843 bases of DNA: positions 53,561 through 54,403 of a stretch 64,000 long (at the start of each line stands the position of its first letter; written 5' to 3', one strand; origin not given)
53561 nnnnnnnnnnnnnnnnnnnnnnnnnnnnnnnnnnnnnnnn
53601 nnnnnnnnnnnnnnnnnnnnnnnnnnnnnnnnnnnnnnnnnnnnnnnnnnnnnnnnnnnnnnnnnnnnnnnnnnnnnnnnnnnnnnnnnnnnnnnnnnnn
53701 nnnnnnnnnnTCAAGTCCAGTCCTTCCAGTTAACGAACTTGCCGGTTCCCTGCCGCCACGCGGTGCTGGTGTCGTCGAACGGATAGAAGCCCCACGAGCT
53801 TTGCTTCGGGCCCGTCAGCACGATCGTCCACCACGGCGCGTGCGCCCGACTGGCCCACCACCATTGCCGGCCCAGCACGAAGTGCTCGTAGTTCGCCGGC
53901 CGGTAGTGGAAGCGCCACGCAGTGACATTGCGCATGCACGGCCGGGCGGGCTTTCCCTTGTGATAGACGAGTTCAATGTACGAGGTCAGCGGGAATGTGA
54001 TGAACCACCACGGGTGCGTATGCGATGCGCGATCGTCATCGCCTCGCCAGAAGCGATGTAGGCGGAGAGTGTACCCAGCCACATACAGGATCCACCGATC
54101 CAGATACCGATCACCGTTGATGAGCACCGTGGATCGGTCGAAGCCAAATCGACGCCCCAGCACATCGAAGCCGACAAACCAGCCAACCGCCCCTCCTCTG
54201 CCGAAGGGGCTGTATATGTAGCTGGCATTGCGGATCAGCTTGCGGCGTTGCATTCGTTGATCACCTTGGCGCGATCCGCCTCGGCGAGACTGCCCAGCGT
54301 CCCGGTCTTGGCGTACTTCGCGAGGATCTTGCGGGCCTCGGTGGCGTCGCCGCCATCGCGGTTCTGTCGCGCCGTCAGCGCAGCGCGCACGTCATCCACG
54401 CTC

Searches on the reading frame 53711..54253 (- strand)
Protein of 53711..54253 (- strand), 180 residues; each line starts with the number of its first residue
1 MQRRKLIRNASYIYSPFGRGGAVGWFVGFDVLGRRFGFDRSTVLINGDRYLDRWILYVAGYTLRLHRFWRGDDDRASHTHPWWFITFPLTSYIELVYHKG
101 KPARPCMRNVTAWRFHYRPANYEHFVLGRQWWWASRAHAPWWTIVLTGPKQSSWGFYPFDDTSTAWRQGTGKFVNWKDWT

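Call 65: search_protein_families(library=pfam, proteins=[window:53711-54253:-], max_evalue=0.01)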
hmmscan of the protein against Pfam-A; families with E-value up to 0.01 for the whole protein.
window:53711-54253:- (180 aa): 0 families

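Call 80: search_protein_families(library=phrogs, proteins=[window:53711-54253:-], max_evalue=0.001)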
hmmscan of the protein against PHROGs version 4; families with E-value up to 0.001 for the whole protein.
window:53711-54253:- (180 aa): 1 family
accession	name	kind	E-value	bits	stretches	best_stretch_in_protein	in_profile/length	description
phrog_4786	-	other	3.4e-23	83.5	1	46-171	37-158/252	cysteine dioxygenase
